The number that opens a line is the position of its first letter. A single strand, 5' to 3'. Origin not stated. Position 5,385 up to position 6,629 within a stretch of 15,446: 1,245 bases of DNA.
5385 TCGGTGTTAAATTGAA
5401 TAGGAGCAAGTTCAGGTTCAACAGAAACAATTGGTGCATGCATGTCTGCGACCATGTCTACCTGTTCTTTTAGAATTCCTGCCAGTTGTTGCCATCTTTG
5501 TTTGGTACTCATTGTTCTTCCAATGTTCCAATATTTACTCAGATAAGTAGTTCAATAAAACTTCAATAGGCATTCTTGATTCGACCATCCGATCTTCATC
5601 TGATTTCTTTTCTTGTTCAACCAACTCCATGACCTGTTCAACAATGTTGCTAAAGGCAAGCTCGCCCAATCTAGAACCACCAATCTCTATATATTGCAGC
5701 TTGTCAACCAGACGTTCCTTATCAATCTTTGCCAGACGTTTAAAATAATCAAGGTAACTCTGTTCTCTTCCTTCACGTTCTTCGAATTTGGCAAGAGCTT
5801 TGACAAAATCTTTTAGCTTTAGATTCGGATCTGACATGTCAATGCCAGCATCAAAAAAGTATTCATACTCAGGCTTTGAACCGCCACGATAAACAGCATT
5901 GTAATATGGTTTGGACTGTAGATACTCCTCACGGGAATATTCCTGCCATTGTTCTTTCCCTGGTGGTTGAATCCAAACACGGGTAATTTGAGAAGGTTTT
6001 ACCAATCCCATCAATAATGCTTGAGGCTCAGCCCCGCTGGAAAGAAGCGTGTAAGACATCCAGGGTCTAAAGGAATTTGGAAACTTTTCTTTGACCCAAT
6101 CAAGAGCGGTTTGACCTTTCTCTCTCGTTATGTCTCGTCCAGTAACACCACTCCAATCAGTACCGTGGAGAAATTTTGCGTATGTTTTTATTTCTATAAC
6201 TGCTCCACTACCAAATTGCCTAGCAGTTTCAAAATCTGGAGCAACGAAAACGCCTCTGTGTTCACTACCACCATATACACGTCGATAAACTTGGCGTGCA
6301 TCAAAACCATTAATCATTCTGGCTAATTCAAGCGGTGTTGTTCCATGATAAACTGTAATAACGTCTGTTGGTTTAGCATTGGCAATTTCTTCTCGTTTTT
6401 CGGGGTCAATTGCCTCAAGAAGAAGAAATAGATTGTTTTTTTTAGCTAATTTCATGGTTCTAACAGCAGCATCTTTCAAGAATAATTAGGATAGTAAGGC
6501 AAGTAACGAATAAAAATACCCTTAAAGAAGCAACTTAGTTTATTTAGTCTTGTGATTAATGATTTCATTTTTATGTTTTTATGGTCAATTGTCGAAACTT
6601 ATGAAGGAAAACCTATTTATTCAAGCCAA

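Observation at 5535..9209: Accessory block combining an H-G-T ART-fold (KptA/Tpt1-like) protein, a GNAT-ParB/Srx fusion and a HAD phosphatase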

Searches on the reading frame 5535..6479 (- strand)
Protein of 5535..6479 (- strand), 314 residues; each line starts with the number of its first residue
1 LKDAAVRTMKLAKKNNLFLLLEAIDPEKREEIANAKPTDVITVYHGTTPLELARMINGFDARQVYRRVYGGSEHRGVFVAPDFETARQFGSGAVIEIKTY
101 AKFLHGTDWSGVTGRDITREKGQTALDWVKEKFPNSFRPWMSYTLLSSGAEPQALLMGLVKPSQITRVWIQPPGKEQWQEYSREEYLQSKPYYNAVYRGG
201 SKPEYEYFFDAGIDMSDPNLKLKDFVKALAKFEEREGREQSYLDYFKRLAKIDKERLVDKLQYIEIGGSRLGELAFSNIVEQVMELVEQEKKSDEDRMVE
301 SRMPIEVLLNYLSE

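Call 4: search_protein_families(library=pfam, proteins=[window:5535-6479:-], max_evalue=1)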
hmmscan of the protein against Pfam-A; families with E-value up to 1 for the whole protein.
window:5535-6479:- (314 aa): 0 families

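Call 5: search_protein_families(library=phrogs, proteins=[window:5535-6479:-], max_evalue=0.01)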
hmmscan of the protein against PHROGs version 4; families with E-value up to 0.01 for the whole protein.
window:5535-6479:- (314 aa): 0 families

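Call 7: search_protein_families(library=ncbifam, proteins=[window:5535-6479:-], max_evalue=1)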
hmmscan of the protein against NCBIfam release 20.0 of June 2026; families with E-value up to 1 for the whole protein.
window:5535-6479:- (314 aa): 0 families

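Call 8: search_dna_similar(query=window:5535-6479:-, collection=phages, mode=protein, max_rows=25, max_evalue=0.001)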
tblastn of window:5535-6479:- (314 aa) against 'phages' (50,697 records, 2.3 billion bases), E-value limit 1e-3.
No match.

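Call 10: find_homologous_proteins(query=window:5535-6479:-)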
Query window:5535-6479:- (314 aa): 60 proteins with E <= 0.001 among 1734 candidates.
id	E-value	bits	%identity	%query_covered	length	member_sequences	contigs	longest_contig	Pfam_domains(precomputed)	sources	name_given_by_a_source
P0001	5.5e-188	642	92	97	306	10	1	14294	-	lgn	-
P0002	1.3e-174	598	86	97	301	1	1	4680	-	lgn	-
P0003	5.2e-102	359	55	99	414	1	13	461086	-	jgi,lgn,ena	-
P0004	6.9e-97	342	57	87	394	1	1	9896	-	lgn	-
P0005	1.3e-93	332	53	92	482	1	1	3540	-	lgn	-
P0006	2.1e-93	331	53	95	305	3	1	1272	-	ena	-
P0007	4.5e-93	330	52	96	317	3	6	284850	-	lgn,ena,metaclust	metaclust:\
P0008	2.6e-73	265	49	94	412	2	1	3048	-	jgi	-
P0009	2.7e-69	252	44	94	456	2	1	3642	PF18760.8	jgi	jgi:hypothetical protein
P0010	1.2e-67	246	45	94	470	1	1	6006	-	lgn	-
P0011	1.2e-65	240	47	82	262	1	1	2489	-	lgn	-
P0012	2.7e-59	219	46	80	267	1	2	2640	-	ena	-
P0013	8.8e-57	211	44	82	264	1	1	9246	-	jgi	-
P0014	3.2e-52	196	43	85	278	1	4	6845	-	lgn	-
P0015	2.2e-51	193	42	85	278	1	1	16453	-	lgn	-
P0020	2.8e-41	160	40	79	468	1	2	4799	PF20274.5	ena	-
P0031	3.2e-39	153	46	64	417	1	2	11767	-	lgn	-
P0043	1.8e-34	138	44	61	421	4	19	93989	-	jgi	jgi:hypothetical protein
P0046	1.7e-33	134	46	63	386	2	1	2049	PF18760.8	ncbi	-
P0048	2.4e-33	134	46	50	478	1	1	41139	-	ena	-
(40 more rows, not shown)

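Call 13: search_protein_families(library=pfam, alignment_id=A1, max_evalue=0.01)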
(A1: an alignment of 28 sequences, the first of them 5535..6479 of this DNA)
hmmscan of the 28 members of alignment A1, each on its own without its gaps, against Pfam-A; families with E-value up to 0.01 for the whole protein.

A. member 1, window:5535-6479:- (314 aa): 0 families

B. families by the number of members that match (of 28 scanned): 7 families
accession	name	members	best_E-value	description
PF18760.7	ART-PolyVal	5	3.7e-08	ADP-Ribosyltransferase in polyvalent proteins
PF20274.4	cREC_REC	1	1.9e-22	Cyclic-phosphate processing Receiver domain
PF00293.34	NUDIX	1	9.6e-05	NUDIX domain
PF13151.12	DUF3990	1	0.00015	Protein of unknown function (DUF3990)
PF00583.31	Acetyltransf_1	1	0.00019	Acetyltransferase (GNAT) family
PF13508.13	Acetyltransf_7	1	0.005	Acetyltransferase (GNAT) domain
PF13439.12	Glyco_transf_4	1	0.008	Glycosyltransferase Family 4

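Call 21: search_solved_structures(query=A2, max_evalue=10, show_alignments=2)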
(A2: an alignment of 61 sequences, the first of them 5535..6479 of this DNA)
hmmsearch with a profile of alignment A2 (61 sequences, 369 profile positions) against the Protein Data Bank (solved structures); distinct sequences matched with E-value up to 10: 2.
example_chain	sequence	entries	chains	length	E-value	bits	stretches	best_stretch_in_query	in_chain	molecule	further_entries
4rzp_A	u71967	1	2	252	7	9.5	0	205-320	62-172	Engineered Protein OR366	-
9lm9_A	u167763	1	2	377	7.5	9.4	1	173-291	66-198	bvFP-Pfr16.v14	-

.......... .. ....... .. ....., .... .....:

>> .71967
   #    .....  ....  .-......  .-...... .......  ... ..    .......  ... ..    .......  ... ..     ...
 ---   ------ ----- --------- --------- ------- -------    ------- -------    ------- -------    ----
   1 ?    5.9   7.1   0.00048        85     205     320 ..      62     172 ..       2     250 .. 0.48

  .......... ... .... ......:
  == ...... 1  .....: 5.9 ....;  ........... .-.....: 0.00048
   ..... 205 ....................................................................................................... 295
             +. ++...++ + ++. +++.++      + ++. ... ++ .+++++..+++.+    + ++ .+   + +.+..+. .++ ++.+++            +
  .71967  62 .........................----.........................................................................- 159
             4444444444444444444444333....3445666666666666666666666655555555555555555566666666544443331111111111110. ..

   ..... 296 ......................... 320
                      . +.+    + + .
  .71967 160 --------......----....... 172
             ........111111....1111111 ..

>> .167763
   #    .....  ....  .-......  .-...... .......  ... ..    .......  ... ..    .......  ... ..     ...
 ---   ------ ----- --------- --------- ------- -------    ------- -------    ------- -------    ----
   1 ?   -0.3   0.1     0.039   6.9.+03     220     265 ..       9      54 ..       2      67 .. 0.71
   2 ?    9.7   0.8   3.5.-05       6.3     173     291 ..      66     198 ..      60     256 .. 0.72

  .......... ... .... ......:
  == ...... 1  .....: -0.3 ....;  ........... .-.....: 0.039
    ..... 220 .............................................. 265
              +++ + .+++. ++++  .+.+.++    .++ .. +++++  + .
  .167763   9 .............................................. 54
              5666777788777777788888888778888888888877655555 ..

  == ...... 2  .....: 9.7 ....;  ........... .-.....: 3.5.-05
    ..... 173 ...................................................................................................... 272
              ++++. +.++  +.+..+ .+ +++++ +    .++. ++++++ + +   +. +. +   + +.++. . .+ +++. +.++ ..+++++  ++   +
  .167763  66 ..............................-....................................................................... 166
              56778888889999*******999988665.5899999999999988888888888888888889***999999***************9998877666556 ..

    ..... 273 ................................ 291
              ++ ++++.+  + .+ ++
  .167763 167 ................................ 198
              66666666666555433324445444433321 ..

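Call 22: search_protein_families(library=pfam, proteins=[P0003, P0004, P0009, P0031, P0046, P0048, P0043, P0005, P0008, P0010], max_evalue=0.1)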
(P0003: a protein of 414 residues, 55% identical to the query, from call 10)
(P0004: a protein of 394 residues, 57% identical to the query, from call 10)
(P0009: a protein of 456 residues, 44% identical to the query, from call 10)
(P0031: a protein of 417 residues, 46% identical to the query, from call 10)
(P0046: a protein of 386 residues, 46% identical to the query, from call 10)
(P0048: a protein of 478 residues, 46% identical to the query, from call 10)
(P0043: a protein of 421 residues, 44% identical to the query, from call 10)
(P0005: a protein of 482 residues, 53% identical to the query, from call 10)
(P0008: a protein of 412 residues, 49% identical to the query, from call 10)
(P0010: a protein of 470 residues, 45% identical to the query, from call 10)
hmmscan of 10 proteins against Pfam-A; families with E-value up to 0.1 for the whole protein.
P0003 (414 aa): 0 families

P0004 (394 aa): 0 families

P0009 (456 aa): 2 families
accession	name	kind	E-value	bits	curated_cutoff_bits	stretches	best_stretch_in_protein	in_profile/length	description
PF18760.7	ART-PolyVal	-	3.7e-08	34.7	31.2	1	304-370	6-66/140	ADP-Ribosyltransferase in polyvalent proteins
PF13151.12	DUF3990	-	0.00015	21.9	32.2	1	306-370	2-64/152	Protein of unknown function (DUF3990)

P0031 (417 aa): 4 families
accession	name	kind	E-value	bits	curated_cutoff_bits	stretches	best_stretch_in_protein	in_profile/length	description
PF18760.7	ART-PolyVal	-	0.00038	21.7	31.2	1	2-144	8-133/140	ADP-Ribosyltransferase in polyvalent proteins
PF13439.12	Glyco_transf_4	-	0.008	16.7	28.5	1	136-247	39-148/170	Glycosyltransferase Family 4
PF00644.27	PARP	-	0.039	13.9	26.7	0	3-143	52-191/199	Poly(ADP-ribose) polymerase catalytic domain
PF05182.18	Fip1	-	0.058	13.3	22.7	0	397-415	21-39/43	Fip1 motif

P0046 (386 aa): 1 family
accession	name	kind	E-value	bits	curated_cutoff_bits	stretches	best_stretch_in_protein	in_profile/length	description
PF18760.7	ART-PolyVal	-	2.4e-06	28.8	31.2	1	39-104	7-66/140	ADP-Ribosyltransferase in polyvalent proteins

P0048 (478 aa): 1 family
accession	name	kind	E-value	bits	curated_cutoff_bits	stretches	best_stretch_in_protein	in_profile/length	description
PF18760.7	ART-PolyVal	-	0.0045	18.2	31.2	1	28-92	7-66/140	ADP-Ribosyltransferase in polyvalent proteins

P0043 (421 aa): 1 family
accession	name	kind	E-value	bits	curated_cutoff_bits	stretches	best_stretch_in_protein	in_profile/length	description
PF18760.7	ART-PolyVal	-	0.041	15.1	31.2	0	14-78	5-62/140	ADP-Ribosyltransferase in polyvalent proteins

P0005 (482 aa): 0 families

P0008 (412 aa): 1 family
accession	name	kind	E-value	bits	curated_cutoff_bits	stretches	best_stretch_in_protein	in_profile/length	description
PF18908.5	DUF5663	-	0.049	14.7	23.7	0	252-312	7-66/84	Protein of unknown function (DUF5663)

P0010 (470 aa): 0 families

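Call 27: predict_structure(alignment_id=A2)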
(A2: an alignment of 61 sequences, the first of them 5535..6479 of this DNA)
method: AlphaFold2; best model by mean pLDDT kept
length: 314 residues; sequences in the alignment: 61
mean_pLDDT: 92.0   pTM: 0.84
mean pLDDT of the five models: 92.0, 91.7, 91.3, 91.2, 90.3
residues with pLDDT >= 90: 259; 70-90: 29; 50-70: 13; < 50: 13
segments of 3 or more residues with pLDDT < 50: 15-21
pLDDT, mean of each block of 10 residues (from residue 1): 54 48 81 98 97 97 85 93 94 97 96 96 97 98 95 96 98 94 97 93 96 98 98 97 98 98 97 98 98 89 81 87
secondary structure, 60 per line:
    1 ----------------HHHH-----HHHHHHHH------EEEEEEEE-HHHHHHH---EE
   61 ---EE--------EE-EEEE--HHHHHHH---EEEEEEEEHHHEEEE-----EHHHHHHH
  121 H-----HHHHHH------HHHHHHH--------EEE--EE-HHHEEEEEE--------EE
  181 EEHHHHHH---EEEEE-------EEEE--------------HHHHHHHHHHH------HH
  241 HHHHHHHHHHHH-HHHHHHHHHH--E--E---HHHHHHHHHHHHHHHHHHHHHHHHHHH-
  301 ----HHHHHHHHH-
elements in order: H17-20 H26-33 E40-47 H49-55 E77-80 H83-89 E93-100 E104-107 H114-121 H127-132 H139-145 E154-156 E165-170 E179-182 H183-188 E192-196 E204-207 H222-232 H239-252 H254-263 H273-299 H305-313

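Call 30: find_encoding_contigs(protein=P0003, flank=10000, max_places=3)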
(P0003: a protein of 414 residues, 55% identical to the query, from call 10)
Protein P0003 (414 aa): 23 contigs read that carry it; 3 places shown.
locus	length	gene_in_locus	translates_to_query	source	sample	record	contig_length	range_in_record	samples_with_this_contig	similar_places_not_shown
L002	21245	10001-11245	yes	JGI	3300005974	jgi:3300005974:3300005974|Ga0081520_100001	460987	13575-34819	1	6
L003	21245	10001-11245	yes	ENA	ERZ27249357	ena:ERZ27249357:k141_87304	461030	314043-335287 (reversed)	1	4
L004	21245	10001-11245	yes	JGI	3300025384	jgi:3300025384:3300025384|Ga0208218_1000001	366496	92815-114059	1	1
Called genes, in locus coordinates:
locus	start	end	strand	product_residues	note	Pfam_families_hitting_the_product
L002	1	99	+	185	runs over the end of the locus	-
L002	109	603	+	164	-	-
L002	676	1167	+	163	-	-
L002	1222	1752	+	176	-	-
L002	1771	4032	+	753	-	-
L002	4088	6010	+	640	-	PF07068:Gp23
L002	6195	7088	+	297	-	PF01541:GIY-YIG (weak)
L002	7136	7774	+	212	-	-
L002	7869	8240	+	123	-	-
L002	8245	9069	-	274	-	PF23802:DUF7178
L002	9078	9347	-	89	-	-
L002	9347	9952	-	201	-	-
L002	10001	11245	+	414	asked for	-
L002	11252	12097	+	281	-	-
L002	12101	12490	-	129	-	PF02643:DUF192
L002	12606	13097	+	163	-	-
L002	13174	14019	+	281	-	-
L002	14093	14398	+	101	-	-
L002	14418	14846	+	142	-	-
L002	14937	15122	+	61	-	-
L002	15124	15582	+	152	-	-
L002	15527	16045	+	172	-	-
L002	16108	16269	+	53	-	-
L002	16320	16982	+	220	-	-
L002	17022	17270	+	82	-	PF19883:DUF6356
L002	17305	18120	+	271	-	-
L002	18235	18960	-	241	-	PF13392:HNH_3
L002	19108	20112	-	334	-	PF25216:Volactin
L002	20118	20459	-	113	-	-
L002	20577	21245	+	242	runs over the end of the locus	-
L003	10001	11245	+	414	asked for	-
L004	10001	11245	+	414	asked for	-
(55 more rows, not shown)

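Call 33: find_related_loci(query=A2, collection=viral_contigs, flank=10000)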
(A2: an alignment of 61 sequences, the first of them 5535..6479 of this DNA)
Query A2 (314 aa) in viral_contigs; peptide patterns used: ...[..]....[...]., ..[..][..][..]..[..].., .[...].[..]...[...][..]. (x = any residue, [..] = any of these).
76 stretches matched a pattern; 15 encode a relative of the query (tblastn E <= 1e-3); 15 distinct loci.
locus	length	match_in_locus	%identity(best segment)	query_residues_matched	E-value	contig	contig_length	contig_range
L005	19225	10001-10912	55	1-312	3e-108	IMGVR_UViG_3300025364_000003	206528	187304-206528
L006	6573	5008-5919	55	1-312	3e-108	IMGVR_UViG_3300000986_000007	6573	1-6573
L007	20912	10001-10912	55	1-312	3e-108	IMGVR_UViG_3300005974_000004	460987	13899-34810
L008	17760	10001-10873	52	10-312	1e-98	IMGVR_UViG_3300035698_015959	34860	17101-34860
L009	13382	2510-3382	52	10-312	1e-98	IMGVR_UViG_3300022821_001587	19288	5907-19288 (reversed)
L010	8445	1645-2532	48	3-314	7e-83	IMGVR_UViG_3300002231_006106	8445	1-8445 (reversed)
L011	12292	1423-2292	49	20-314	7e-78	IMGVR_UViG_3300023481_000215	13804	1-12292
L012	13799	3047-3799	46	29-287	4e-68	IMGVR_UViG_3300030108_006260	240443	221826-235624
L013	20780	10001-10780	42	20-289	1e-64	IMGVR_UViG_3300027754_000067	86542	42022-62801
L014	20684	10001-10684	42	10-241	4e-46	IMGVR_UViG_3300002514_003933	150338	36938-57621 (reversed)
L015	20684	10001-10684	42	10-241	4e-46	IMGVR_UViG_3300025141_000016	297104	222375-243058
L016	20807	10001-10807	38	5-275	3e-43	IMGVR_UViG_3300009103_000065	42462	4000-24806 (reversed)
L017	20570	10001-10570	43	34-230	1e-41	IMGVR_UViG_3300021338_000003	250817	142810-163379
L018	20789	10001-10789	36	31-286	1e-40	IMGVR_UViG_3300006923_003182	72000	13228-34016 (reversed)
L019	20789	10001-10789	36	31-286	1e-40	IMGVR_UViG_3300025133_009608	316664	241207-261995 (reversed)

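Call 36: search_protein_families(library=pfam, proteins=[L014:9131-12874:+, L016:8954-10867:+, L017:9824-11185:+, L018:9038-11515:+, L002:7136-7774:+, L002:7869-8240:+, L002:9078-9347:-, L002:9347-9952:-, L008:12426-12797:+, L010:12-1622:-], max_evalue=0.1)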
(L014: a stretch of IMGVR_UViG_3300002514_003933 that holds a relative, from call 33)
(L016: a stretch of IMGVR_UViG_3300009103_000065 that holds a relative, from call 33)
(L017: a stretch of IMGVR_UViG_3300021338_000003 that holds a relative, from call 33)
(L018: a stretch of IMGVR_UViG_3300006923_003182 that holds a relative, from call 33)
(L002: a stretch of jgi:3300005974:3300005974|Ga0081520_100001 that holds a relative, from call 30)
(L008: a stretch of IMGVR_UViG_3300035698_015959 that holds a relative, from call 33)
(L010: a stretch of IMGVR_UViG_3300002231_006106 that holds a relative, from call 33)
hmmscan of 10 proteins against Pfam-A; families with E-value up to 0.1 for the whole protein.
L014:9131-12874:+ (1247 aa): 1 family
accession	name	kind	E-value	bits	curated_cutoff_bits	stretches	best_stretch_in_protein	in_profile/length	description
PF18760.7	ART-PolyVal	-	9.5e-12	46.3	31.2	1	745-901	10-130/140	ADP-Ribosyltransferase in polyvalent proteins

L016:8954-10867:+ (637 aa): 1 family
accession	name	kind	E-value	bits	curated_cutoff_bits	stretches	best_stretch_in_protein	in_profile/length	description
PF00644.27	PARP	-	0.0036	17.3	26.7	1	153-239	49-135/199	Poly(ADP-ribose) polymerase catalytic domain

L017:9824-11185:+ (453 aa): 0 families

L018:9038-11515:+ (825 aa): 1 family
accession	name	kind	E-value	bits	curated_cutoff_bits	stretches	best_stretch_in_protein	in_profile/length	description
PF17884.7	DUF5591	-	6.4e-06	26.5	26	1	93-175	2-73/150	Domain of unknown function (DUF5591)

L002:7136-7774:+ (212 aa): 1 family
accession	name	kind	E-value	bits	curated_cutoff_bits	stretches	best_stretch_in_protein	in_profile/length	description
PF02502.23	LacAB_rpiB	-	0.0075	16.7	24.7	1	15-53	15-52/138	Ribose/Galactose Isomerase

L002:7869-8240:+ (123 aa): 0 families

L002:9078-9347:- (89 aa): 0 families

L002:9347-9952:- (201 aa): 1 family
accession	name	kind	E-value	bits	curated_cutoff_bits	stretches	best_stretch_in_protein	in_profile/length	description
PF19058.5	DUF5754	-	0.059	13.9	27.4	0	126-167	9-49/49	Family of unknown function (DUF5754)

L008:12426-12797:+ (123 aa): 6 families
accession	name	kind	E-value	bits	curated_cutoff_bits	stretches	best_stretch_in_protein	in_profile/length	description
PF13508.13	Acetyltransf_7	-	1.7e-07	32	27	1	17-86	18-83/84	Acetyltransferase (GNAT) domain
PF13673.13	Acetyltransf_10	-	1.3e-06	28.9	23.6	1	21-88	47-110/128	Acetyltransferase (GNAT) domain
PF00583.31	Acetyltransf_1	-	0.00079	20.1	20.7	1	24-85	58-116/116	Acetyltransferase (GNAT) family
PF08445.16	FR47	-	0.0058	17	22.1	1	28-87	24-79/86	FR47-like protein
PF14542.12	Acetyltransf_CG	-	0.013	16.1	30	1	23-63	22-62/80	GCN5-related N-acetyl-transferase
PF13420.13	Acetyltransf_4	-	0.046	14.2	24.3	1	22-88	73-137/155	Acetyltransferase (GNAT) domain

L010:12-1622:- (536 aa): 1 family
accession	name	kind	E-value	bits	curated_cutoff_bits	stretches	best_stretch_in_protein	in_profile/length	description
PF23802.1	DUF7178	-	3.1e-30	106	27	1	314-502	15-190/193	Family of unknown function (DUF7178)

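Call 60: search_protein_families(library=padloc, proteins=[window:5535-6479:-], max_evalue=0.1)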
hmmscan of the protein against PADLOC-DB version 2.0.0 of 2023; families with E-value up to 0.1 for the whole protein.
window:5535-6479:- (314 aa): 0 families

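Call 76: fold_search(model_id=the predicted structure, library=viral)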
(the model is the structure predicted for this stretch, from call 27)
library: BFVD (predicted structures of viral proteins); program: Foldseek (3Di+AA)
matches with E <= 10: 147; with E <= 0.001: 0
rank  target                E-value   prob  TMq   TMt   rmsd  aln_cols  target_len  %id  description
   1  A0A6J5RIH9            1.5e-03  0.98  0.22  0.10  18.6       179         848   18  Phage head morphogenesis domain containing protein [uncultured Caudovirales phage]
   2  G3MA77                2.0e-03  0.99  0.24  0.42   7.6       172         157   12  Gp336 [Bacillus phage G]
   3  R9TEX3                3.8e-03  1.00  0.31  0.27  10.1       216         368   14  Uncharacterized protein [Vibrio phage nt-1]
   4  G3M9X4                8.3e-03  0.98  0.28  0.38   7.3       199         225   13  Gp233 [Bacillus phage G]
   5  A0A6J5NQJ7            1.3e-02  0.98  0.22  0.58   8.6       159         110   11  Uncharacterized protein [uncultured Caudovirales phage]
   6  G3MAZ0                1.7e-02  0.98  0.30  0.41   8.2       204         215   13  Gp610 [Bacillus phage G]
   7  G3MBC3                2.6e-02  0.54  0.27  0.23  16.8       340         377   14  Gp53 [Bacillus phage G]
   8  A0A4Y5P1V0            4.6e-02  0.07  0.11  0.11  22.4       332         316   13  Uncharacterized protein [Pantoea phage vB_PagS_AAS21]
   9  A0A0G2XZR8            5.5e-02  0.10  0.13  0.16  22.9       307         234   12  Uncharacterized protein [Acanthamoeba polyphaga mimivirus]
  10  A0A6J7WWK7            6.2e-02  0.63  0.12  0.34   8.6        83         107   20  Poly(ADP-ribose) polymerase, catalytic domain containing protein [uncultured Caudovirales phage]
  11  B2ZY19                1.1e-01  0.63  0.22  0.28   6.4       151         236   12  Uncharacterized protein [Ralstonia phage phiRSL1]
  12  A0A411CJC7            1.5e-01  0.80  0.23  0.15   4.9       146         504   12  (no name in the UniProt tables at hand)
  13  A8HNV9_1              1.5e-01  0.54  0.23  0.06  12.2       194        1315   12  (no name in the UniProt tables at hand)
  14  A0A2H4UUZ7            1.6e-01  0.30  0.18  0.16  12.8       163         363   17  PARP catalytic domain-containing protein [Bodo saltans virus]
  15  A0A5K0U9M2            1.9e-01  0.47  0.16  0.08   8.0        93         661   17  PolyADP-ribose polymerase [Yasminevirus sp. GU-2018]
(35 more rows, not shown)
